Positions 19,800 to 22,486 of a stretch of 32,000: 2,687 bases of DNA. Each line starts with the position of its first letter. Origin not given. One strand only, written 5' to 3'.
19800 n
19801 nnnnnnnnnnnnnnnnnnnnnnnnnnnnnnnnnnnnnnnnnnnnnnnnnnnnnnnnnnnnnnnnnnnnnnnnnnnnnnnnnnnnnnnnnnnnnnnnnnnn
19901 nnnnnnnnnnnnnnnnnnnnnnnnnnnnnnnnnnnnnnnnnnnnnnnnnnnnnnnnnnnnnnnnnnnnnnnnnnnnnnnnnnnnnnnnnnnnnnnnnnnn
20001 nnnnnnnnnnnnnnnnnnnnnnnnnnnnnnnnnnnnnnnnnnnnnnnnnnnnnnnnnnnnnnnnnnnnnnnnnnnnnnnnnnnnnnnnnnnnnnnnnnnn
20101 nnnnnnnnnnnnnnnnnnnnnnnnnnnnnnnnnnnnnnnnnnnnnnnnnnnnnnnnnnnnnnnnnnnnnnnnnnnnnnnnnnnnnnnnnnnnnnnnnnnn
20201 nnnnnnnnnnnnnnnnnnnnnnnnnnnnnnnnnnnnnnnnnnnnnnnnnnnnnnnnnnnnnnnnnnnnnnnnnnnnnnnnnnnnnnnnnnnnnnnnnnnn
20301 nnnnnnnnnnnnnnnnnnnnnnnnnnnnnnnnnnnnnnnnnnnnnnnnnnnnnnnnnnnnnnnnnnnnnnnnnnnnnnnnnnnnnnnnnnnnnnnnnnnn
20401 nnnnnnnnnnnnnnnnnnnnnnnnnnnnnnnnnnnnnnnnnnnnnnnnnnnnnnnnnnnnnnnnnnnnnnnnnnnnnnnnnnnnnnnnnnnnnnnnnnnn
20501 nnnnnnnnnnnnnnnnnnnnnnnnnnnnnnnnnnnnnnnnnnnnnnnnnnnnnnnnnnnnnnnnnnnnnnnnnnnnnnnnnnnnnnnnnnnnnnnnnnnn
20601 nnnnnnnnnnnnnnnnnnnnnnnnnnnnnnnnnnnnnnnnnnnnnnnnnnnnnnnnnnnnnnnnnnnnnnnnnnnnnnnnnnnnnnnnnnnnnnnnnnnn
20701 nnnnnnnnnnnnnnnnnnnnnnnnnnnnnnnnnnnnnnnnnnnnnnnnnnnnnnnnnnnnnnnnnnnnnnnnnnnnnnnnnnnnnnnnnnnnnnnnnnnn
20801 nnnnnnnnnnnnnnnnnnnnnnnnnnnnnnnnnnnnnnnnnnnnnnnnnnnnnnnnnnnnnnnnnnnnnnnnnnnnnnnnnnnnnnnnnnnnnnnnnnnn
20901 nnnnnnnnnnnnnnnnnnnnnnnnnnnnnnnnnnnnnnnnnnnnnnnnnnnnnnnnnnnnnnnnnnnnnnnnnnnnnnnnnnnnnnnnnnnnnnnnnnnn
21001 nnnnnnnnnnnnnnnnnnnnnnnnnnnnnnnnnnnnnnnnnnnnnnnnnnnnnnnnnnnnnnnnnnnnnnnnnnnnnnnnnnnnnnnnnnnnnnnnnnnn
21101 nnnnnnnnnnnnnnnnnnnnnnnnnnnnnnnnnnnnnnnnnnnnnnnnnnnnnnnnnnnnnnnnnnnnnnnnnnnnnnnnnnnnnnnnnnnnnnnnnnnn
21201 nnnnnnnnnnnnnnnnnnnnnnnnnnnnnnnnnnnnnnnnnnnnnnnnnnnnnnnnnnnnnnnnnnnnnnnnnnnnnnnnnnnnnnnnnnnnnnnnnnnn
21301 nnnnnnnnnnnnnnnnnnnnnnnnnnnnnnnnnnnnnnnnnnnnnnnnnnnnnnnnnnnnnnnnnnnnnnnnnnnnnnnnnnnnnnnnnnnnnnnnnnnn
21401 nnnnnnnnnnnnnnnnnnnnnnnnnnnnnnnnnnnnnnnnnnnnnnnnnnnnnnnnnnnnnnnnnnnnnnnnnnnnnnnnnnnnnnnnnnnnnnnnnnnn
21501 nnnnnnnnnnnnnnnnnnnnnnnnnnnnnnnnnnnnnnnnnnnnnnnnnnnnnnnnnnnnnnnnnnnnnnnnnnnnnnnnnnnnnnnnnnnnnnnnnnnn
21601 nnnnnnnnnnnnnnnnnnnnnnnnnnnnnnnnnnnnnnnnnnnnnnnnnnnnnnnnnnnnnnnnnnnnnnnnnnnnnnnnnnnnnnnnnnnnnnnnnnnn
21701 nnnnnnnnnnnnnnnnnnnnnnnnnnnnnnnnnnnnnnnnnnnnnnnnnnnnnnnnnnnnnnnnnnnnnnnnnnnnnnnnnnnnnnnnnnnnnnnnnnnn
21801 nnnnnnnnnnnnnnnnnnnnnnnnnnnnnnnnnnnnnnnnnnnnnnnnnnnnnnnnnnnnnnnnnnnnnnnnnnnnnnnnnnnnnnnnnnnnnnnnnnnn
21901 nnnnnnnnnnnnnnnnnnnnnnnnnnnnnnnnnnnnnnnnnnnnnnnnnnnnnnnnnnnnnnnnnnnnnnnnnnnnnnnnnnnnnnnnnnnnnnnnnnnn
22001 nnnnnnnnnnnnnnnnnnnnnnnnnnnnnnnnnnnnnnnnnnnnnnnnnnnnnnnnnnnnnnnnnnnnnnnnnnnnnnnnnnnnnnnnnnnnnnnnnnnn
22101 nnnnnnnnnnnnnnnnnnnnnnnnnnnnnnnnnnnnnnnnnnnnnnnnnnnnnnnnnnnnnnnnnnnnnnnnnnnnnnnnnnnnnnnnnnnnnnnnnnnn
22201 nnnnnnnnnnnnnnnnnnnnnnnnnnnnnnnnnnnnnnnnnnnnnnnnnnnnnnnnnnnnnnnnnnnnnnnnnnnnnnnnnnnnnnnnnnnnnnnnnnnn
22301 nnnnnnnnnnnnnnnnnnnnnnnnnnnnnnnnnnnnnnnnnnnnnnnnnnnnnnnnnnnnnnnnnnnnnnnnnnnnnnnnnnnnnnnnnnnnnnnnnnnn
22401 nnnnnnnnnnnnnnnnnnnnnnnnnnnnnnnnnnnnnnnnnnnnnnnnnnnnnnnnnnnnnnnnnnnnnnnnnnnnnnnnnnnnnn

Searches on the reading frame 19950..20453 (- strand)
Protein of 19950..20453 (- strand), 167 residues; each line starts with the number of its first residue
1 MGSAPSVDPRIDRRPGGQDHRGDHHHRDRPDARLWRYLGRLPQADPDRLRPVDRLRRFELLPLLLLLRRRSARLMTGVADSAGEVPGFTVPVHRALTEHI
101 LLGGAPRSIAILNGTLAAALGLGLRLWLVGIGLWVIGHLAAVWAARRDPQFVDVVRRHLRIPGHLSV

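Call 35: search_protein_families(library=pfam, proteins=[window:19950-20453:-], max_evalue=0.0001)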
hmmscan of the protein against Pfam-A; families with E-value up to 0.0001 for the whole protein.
window:19950-20453:- (167 aa): 1 family
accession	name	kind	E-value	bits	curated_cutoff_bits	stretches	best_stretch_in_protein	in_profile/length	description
PF05101.18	VirB3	-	1.3e-07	32.2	23.9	1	90-155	3-67/84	Type IV secretory pathway, VirB3-like protein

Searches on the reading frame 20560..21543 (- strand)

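Call 36: search_protein_families(library=pfam, proteins=[window:20560-21543:-], max_evalue=0.0001)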
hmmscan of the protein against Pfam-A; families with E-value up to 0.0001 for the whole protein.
window:20560-21543:- (327 aa): 2 families
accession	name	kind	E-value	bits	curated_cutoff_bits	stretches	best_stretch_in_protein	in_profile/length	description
PF00437.27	T2SSE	-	9.6e-35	120.3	24.9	1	106-286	100-272/370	Type II/IV secretion system protein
PF06414.18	Zeta_toxin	-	4.1e-05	23.6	22.3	1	151-215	18-79/199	Zeta toxin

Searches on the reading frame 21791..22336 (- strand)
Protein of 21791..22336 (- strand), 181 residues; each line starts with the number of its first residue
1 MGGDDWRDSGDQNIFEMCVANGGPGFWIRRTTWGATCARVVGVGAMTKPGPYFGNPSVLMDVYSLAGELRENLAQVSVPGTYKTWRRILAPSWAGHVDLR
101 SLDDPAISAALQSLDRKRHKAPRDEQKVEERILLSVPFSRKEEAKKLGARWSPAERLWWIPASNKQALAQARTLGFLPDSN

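Call 36: search_protein_families(library=pfam, proteins=[window:21791-22336:-], max_evalue=0.0001)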
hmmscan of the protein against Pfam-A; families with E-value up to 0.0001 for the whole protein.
window:21791-22336:- (181 aa): 1 family
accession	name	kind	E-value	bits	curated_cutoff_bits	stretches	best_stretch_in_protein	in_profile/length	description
PF18974.5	DUF5710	-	1.8e-12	47.2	26.5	1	131-168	1-38/44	Domain of unknown function (DUF5710)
